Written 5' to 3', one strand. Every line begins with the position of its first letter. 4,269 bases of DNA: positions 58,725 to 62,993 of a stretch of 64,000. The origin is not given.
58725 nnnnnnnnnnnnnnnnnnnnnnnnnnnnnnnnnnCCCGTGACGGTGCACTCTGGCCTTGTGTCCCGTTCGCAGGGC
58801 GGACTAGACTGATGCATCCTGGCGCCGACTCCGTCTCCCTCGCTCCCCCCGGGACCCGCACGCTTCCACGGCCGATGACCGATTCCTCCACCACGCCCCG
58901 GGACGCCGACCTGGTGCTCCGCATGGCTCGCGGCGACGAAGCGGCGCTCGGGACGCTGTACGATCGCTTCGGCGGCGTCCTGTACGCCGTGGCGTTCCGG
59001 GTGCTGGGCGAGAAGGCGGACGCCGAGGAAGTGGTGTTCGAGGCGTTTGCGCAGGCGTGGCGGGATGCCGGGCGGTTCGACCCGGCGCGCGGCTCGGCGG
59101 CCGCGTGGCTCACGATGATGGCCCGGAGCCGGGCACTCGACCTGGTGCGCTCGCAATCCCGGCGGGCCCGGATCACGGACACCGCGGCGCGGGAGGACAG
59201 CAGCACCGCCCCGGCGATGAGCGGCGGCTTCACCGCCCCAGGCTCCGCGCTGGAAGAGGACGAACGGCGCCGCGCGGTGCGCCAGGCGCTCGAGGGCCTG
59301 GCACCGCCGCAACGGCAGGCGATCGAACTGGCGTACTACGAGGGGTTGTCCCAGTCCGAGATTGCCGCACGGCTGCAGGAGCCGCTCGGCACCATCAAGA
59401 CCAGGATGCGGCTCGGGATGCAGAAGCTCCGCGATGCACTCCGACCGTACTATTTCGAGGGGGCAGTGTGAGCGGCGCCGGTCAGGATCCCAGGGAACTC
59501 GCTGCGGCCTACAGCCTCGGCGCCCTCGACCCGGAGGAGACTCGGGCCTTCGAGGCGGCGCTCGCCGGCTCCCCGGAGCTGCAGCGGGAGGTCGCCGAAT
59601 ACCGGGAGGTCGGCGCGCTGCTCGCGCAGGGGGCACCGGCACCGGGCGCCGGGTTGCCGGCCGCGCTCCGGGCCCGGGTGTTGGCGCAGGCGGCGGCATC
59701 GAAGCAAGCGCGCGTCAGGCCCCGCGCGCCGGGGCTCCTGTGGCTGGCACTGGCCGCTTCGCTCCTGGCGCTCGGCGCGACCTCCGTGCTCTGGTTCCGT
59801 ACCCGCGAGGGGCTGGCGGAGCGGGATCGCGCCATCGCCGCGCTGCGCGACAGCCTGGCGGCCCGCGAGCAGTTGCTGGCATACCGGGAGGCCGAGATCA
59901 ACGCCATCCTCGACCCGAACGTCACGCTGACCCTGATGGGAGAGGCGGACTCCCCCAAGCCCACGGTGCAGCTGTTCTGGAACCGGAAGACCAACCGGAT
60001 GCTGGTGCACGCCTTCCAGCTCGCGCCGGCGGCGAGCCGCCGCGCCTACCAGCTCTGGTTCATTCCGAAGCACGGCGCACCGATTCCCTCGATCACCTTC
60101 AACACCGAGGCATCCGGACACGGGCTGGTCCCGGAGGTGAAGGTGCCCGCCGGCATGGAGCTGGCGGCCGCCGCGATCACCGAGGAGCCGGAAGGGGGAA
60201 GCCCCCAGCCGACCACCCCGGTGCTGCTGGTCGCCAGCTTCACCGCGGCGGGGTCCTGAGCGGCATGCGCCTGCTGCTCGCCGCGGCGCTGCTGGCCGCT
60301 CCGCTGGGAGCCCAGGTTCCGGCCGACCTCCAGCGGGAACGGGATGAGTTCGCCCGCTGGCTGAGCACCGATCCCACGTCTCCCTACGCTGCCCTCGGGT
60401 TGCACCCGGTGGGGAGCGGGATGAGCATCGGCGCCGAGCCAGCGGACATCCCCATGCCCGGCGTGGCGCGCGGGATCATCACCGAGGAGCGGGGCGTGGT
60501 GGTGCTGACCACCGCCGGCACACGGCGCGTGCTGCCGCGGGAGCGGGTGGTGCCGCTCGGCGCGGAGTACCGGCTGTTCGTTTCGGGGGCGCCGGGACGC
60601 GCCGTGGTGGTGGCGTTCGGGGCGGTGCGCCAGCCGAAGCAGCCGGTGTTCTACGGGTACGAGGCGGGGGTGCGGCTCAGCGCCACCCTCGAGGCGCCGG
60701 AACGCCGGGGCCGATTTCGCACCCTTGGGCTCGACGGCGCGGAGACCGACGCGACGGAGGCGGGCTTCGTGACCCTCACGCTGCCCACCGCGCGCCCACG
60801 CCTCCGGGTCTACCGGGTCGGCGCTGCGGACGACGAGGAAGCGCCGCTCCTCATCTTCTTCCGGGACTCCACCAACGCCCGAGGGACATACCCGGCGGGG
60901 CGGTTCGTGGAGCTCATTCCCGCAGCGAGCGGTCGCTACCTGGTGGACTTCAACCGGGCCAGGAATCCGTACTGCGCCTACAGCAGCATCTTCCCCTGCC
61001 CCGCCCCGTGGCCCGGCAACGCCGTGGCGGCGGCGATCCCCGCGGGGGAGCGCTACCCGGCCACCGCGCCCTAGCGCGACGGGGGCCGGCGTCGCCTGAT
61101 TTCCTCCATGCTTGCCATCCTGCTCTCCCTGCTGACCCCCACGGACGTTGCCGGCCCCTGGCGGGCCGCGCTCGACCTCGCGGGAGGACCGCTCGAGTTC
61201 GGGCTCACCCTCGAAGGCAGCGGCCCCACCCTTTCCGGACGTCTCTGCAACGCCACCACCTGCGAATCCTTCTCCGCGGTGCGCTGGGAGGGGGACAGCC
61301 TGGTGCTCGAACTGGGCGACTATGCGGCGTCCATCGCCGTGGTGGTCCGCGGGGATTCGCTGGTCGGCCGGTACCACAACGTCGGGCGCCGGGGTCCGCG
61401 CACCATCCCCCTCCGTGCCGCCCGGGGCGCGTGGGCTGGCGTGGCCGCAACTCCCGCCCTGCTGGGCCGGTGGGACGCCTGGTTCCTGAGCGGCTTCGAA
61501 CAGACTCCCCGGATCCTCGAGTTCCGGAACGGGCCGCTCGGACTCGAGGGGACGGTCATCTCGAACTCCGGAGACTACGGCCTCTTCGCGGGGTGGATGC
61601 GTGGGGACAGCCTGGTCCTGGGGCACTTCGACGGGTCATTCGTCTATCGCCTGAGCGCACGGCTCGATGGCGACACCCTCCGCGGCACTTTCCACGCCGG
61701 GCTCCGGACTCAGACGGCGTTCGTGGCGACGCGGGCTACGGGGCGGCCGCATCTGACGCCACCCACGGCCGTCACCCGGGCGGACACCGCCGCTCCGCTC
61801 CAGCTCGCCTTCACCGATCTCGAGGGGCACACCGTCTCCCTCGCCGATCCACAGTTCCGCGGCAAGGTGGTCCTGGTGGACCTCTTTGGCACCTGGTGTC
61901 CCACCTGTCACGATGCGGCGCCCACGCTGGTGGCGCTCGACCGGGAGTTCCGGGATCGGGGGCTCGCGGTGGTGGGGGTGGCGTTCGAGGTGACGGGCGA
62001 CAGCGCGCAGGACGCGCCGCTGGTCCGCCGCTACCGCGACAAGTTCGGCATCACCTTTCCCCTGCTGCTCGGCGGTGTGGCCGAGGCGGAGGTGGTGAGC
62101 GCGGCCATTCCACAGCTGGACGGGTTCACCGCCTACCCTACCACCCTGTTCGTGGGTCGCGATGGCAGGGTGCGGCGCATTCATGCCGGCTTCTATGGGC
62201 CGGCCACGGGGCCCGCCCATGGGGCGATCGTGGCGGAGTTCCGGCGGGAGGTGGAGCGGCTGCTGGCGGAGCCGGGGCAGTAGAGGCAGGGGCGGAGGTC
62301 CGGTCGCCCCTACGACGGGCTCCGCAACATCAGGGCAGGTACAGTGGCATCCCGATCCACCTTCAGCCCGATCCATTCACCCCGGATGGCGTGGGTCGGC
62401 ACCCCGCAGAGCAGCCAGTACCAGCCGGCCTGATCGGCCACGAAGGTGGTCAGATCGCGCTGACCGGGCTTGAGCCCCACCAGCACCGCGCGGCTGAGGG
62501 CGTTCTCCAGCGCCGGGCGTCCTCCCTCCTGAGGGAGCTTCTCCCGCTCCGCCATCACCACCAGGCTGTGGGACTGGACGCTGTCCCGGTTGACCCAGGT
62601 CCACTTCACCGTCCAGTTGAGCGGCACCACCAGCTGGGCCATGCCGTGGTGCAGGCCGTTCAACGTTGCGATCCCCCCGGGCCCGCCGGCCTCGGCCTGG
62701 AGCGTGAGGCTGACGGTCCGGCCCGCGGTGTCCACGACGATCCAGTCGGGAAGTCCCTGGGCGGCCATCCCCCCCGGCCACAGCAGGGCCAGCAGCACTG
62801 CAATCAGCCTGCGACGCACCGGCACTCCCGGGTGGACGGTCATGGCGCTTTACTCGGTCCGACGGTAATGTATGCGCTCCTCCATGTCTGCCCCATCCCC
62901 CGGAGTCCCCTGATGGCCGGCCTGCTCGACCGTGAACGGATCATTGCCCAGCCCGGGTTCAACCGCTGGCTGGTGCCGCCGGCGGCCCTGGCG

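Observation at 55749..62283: Co-directional envelope cluster built almost entirely of DUF proteins around an ECF sigma/anti-sigma pair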

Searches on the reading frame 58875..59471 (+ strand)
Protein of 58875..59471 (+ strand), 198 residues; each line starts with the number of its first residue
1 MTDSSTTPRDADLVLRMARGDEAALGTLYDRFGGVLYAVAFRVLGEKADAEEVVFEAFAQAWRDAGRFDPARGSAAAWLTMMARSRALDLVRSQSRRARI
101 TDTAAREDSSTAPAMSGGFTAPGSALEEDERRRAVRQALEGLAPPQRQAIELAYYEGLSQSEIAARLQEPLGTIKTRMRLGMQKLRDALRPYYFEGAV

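Call 4: search_protein_families(library=pfam, proteins=[window:58875-59471:+], max_evalue=0.01)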
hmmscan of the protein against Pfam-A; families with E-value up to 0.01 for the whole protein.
window:58875-59471:+ (198 aa): 5 families
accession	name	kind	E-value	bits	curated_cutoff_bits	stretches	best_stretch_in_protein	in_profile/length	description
PF04542.20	Sigma70_r2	-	5.1e-18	65.1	24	1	28-97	1-71/71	Sigma-70 region 2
PF08281.18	Sigma70_r4_2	-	2e-14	53.4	25.7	1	133-185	2-54/54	Sigma-70, region 4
PF04545.22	Sigma70_r4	-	9e-14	51.2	24.1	1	138-186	1-49/50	Sigma-70, region 4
PF07638.17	Sigma70_ECF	-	1.1e-06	29.1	21.1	1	16-189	10-183/185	ECF sigma factor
PF13936.12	HTH_38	-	0.0014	18.8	27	1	142-174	5-37/44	Helix-turn-helix domain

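Call 5: search_protein_families(library=ncbifam, proteins=[window:58875-59471:+], max_evalue=0.01)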
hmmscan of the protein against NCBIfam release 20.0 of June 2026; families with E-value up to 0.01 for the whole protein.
window:58875-59471:+ (198 aa): 87 families (the best 25 are shown)
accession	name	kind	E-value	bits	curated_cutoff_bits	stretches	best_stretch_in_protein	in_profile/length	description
NF009172.0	PRK12519.1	subfamily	1.1e-52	178.4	222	1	5-190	11-190/194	RNA polymerase sigma factor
NF007228.0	PRK09646.1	subfamily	2.1e-46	158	226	1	6-189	13-190/194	ECF RNA polymerase sigma factor SigK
NF010500.0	PRK13919.1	subfamily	5e-34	118.1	226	1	10-190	10-184/186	putative RNA polymerase sigma E protein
NF009189.0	PRK12537.1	equivalog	3.2e-33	114.8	261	1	16-189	16-181/182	RNA polymerase sigma factor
NF009186.0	PRK12534.1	equivalog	1.6e-30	106.3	267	1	12-189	14-185/187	RNA polymerase sigma factor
TIGR02937.1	sigma70-ECF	superfamily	3.2e-28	98.4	42.9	1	24-189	2-165/165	sigma-70 family RNA polymerase sigma factor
NF004113.0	PRK05602.1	equivalog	7.4e-28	97.6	208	1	5-188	27-200/211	RNA polymerase sigma factor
NF009166.1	PRK12513.1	equivalog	1.2e-27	96.9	206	1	5-190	4-187/193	RNA polymerase sigma factor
NF007227.0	PRK09645.1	subfamily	1.3e-27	96.8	202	1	16-190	6-171/177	sigma-70 family RNA polymerase sigma factor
NF009167.0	PRK12514.1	equivalog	2.2e-27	96.1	265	1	11-189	8-178/180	RNA polymerase sigma factor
NF008893.0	PRK11924.2-3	equivalog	5.6e-27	94.4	331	1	8-188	5-179/181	RNA polymerase sigma factor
NF009168.0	PRK12515.1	subfamily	9e-27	93.8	236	1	7-190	6-180/189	RNA polymerase sigma factor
NF008890.0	PRK11924.1-3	equivalog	7.4e-25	87.5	284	1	20-189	36-201/205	RNA polymerase sigma factor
TIGR02985.1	Sig70_bacteroi1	subfamily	9.9e-25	87.6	126.4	1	26-189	4-162/162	RNA polymerase sigma-70 factor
NF009190.0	PRK12538.1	equivalog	3e-23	82.7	303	1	9-190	49-220/233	RNA polymerase sigma factor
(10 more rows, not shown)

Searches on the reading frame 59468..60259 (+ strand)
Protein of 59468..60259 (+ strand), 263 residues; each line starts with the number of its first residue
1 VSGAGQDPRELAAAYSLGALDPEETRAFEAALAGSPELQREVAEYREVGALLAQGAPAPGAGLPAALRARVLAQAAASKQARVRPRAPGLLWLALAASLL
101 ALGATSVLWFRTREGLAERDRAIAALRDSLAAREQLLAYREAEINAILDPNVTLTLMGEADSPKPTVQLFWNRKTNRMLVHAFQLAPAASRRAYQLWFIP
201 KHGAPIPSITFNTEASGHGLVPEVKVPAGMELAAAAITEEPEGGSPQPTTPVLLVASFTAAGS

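Call 4: search_protein_families(library=pfam, proteins=[window:59468-60259:+], max_evalue=0.01)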
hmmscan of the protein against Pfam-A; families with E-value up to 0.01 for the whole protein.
window:59468-60259:+ (263 aa): 3 families
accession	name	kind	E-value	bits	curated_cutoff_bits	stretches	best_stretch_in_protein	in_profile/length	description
PF10099.14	RskA_C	-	9.3e-19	68.5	29.4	1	93-251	2-134/135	Anti-sigma-K factor rskA, C-terminal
PF22618.1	RskA_N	-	0.00038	21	27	1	10-48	3-46/48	Anti-sigma-K factor RskA, N-terminal domain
PF13490.11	zf-HC2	-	0.0012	19.3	22.2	1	9-37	5-33/35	Putative zinc-finger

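Call 5: search_protein_families(library=ncbifam, proteins=[window:59468-60259:+], max_evalue=0.01)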
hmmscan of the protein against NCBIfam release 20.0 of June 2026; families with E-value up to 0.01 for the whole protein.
window:59468-60259:+ (263 aa): 2 families
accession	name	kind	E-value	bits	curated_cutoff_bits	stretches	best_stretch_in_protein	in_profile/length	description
NF052375.1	antisigma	equivalog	3.5e-35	122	100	1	11-252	1-217/217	anti-sigma factor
NF010501.0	PRK13920.1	subfamily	8.3e-22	77.9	225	1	7-256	3-211/213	putative anti-sigmaE protein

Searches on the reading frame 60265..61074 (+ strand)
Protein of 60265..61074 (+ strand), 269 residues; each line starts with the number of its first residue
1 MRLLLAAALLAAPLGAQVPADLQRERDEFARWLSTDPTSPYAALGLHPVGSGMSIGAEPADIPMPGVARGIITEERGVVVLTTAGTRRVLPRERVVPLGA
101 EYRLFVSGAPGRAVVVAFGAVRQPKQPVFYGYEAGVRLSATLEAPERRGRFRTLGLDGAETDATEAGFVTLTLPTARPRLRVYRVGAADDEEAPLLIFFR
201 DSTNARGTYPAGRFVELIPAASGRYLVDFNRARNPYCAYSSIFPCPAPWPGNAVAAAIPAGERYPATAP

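Call 4: search_protein_families(library=pfam, proteins=[window:60265-61074:+], max_evalue=0.01)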
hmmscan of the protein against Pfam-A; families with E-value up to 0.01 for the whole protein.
window:60265-61074:+ (269 aa): 1 family
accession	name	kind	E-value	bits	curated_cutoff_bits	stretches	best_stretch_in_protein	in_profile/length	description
PF07920.16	DUF1684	-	2.2e-27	96.5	25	1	129-263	8-139/139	Protein of unknown function (DUF1684)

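Call 5: search_protein_families(library=ncbifam, proteins=[window:60265-61074:+], max_evalue=0.01)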
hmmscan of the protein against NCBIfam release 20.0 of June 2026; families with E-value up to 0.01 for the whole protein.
window:60265-61074:+ (269 aa): 0 families

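Call 15: search_solved_structures(query=window:60265-61074:+, max_evalue=1)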
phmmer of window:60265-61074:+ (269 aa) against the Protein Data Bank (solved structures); distinct sequences matched with E-value up to 1: 2.
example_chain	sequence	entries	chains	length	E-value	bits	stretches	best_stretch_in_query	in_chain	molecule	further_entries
2lnu_A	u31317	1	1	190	5.2e-13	52.4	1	182-264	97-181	Uncharacterized protein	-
2lok_A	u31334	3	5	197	1.2e-11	47.9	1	157-266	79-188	Uncharacterized protein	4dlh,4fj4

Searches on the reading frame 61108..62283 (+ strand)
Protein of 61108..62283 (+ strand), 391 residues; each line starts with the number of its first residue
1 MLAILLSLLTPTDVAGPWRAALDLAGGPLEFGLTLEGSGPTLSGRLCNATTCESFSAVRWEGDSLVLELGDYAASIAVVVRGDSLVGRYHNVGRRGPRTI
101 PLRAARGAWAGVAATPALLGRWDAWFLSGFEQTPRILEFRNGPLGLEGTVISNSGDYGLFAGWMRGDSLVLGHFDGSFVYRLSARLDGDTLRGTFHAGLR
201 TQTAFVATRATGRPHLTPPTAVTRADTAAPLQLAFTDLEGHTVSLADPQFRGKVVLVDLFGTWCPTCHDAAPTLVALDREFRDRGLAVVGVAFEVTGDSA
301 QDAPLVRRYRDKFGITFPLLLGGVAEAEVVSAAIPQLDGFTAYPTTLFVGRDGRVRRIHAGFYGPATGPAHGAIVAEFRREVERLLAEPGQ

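Call 4: search_protein_families(library=pfam, proteins=[window:61108-62283:+], max_evalue=0.01)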
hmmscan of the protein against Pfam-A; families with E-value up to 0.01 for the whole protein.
window:61108-62283:+ (391 aa): 5 families
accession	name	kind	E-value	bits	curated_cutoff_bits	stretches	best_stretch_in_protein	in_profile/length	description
PF08534.16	Redoxin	-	7.9e-14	52.1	26.6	1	235-361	11-134/148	Redoxin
PF00578.27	AhpC-TSA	-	8.1e-12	45.6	26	1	234-357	9-123/124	AhpC/TSA family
PF00255.25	GSHPx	-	0.00055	19.9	27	1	233-320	4-90/108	Glutathione peroxidase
PF00085.26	Thioredoxin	-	0.0008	19.8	23.5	1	253-292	19-57/103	Thioredoxin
PF13905.12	Thioredoxin_8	-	0.0076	17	27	0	252-294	1-44/94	Thioredoxin-like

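Call 5: search_protein_families(library=ncbifam, proteins=[window:61108-62283:+], max_evalue=0.01)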
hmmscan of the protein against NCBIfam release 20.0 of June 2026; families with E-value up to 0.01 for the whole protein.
window:61108-62283:+ (391 aa): 7 families
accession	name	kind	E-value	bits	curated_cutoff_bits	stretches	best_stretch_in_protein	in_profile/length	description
NF002854.0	PRK03147.1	subfamily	1.8e-13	50.7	170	1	232-361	44-158/176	thiol-disulfide oxidoreductase ResA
NF047696.1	ThlDiSintTplARhiz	equivalog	9.3e-12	45.2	230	1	221-296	67-141/219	thiol:disulfide interchange protein TlpA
TIGR00385.1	dsbE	subfamily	7.1e-08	32.2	123.15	1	246-361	57-156/173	DsbE family thiol:disulfide interchange protein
NF041054.1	WAxxUGC_long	equivalog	4.1e-07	29.6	300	1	215-301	68-152/354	ResA-like WAxxUGC motif-containing protein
NF041202.1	StoA_CxxC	exception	0.00012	22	210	1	223-359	26-148/163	endospore biogenesis thiol-disulfide oxidoreductase StoA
NF011941.0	PRK15412.1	equivalog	0.0004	20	359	1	246-294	62-106/185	thiol:disulfide interchange protein DsbE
TIGR01068.1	thioredoxin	equivalog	0.00043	20.4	96.8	1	253-283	15-45/101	thioredoxin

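Call 16: search_solved_structures(query=window:61108-62283:+, max_evalue=0.01)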
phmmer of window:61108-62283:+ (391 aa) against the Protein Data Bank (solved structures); distinct sequences matched with E-value up to 0.01: 43.
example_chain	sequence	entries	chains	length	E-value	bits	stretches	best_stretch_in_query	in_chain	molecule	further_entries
3or5_A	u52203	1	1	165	3.5e-11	45.9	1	238-361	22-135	Thiol:disulfide interchange protein, thioredoxin family protein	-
2l5o_A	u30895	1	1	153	6e-09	38.5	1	232-361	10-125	Putative thioredoxin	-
1kng_A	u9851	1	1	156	2e-08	36.8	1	243-355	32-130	THIOL:DISULFIDE INTERCHANGE PROTEIN CYCY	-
3c71_A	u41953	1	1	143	5.3e-08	35.4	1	234-361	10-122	Thiol-disulfide oxidoreductase resA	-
4nmu_A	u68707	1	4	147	5.8e-08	35.3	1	233-355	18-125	Thiol-disulfide oxidoreductase ResA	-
3lor_A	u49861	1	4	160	7.4e-08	34.9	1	226-362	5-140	Thiol-disulfide isomerase and thioredoxins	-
3kcm_A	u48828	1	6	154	1.1e-07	34.4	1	234-357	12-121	Thioredoxin family protein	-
3hdc_A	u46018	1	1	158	1.7e-07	33.8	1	224-294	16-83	Thioredoxin family protein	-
1st9_A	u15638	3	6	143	5e-07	32.2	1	234-361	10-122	Thiol-disulfide oxidoreductase resA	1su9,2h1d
2h1b_A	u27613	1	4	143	5e-07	32.2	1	234-361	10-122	Thiol-disulfide oxidoreductase resA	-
2f9s_A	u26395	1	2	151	5.9e-07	31.9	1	234-361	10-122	Thiol-disulfide oxidoreductase resA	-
3c73_A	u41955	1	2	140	7.5e-07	31.6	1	235-361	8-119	Thiol-disulfide oxidoreductase resA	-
2lja_A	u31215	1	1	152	1.5e-06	30.6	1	229-292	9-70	Putative thiol-disulfide oxidoreductase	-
4k9z_A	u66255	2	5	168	2.8e-06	29.7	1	232-296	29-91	Putative thiol-disulfide oxidoreductase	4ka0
1jfu_A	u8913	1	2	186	3.2e-06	29.5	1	221-294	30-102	THIOL:DISULFIDE INTERCHANGE PROTEIN TLPA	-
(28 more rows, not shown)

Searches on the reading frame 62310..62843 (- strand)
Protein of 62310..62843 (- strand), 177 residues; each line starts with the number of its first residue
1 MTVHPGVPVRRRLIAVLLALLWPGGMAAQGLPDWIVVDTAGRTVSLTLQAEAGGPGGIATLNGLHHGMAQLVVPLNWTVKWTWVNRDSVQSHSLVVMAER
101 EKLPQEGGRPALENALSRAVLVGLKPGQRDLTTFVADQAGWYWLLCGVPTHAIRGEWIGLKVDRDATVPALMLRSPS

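Call 4: search_protein_families(library=pfam, proteins=[window:62310-62843:-], max_evalue=0.01)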
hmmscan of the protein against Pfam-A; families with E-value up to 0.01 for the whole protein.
window:62310-62843:- (177 aa): 1 family
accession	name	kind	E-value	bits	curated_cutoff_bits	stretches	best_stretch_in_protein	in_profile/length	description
PF06525.17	SoxE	-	2.9e-14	53.3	21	1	37-170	8-146/149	Sulfocyanin (SoxE) domain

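Call 5: search_protein_families(library=ncbifam, proteins=[window:62310-62843:-], max_evalue=0.01)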
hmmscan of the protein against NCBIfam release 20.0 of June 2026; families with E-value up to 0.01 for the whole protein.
window:62310-62843:- (177 aa): 2 families
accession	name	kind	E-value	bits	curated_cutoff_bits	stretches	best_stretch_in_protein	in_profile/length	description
TIGR03094.1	sulfo_cyanin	equivalog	1.7e-11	44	168.4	1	37-169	53-191/195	sulfocyanin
TIGR03095.1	rusti_cyanin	equivalog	0.004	17.3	146.7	1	70-156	53-141/148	rusticyanin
